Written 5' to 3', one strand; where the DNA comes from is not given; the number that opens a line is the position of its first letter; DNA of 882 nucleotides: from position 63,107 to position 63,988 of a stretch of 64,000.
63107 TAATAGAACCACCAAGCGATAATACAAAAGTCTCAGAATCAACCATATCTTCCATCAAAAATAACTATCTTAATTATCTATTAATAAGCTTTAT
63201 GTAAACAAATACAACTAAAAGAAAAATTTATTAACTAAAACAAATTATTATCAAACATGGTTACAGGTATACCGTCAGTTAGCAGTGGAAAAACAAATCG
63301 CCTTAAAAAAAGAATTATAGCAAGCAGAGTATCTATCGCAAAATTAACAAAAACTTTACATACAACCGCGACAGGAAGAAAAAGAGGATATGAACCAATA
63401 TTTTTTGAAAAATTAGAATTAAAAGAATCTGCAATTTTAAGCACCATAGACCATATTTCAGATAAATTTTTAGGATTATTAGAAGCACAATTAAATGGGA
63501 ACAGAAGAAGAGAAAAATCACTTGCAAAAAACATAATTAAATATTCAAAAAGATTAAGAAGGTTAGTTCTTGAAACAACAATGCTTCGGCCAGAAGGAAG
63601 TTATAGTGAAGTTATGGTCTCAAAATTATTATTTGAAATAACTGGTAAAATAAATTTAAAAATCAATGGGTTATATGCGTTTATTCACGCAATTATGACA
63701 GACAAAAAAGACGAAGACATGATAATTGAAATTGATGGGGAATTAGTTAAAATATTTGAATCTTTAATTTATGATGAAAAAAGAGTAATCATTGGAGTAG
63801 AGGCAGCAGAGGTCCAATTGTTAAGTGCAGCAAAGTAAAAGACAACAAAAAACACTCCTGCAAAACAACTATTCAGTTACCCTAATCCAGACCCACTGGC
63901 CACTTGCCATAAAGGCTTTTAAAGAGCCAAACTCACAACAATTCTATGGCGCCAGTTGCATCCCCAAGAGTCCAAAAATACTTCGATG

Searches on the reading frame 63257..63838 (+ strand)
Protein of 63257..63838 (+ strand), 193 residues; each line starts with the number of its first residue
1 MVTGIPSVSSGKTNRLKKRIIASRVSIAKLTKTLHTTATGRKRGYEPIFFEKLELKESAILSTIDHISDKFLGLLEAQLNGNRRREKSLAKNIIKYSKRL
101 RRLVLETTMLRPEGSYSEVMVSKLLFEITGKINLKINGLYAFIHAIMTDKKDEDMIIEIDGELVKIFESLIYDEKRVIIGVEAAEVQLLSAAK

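Call 55: find_encoding_contigs(protein=window:63257-63838:+, flank=10000, max_places=3)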
Protein window:63257-63838:+ (193 aa): 24 contigs read that carry it; 3 places shown.
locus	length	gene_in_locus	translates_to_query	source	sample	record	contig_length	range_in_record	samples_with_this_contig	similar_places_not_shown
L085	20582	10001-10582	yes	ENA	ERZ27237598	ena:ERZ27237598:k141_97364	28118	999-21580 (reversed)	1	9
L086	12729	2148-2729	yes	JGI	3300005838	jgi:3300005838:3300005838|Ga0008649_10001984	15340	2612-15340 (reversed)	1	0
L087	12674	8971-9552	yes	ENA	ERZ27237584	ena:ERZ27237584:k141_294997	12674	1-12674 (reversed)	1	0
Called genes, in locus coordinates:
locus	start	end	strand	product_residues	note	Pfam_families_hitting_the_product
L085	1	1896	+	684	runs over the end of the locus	PF14551:MCM_N, PF17207:MCM_OB, PF00493:MCM, PF13191:AAA_16 (faint), PF07728:AAA_5 (weak), PF01078:Mg_chelatase, PF17855:MCM_lid, PF21120: (weak)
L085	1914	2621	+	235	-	PF01336:tRNA_anti-codon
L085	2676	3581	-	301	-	PF01944:SpoIIM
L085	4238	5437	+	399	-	PF13191:AAA_16 (weak), PF01637:ATPase_2 (faint), PF00004:AAA (weak), PF13401:AAA_22, PF22606:Cdc6-ORC-like_ATPase_lid (faint), PF22703:Cdc6_lid, PF09079:WHD_Cdc6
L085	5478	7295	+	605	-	PF00149:Metallophos, PF04042:DNA_pol_E_B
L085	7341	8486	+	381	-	-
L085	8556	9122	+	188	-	-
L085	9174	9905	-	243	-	PF00696:AA_kinase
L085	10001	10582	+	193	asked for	-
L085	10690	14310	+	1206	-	PF03833:PolC_DP2_N, PF24844:PolC_DP2_central, PF24846:PolC_DP2_cat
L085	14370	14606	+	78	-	-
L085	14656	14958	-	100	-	-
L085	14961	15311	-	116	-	-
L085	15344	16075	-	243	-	-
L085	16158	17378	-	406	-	-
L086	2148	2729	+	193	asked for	-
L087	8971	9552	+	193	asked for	-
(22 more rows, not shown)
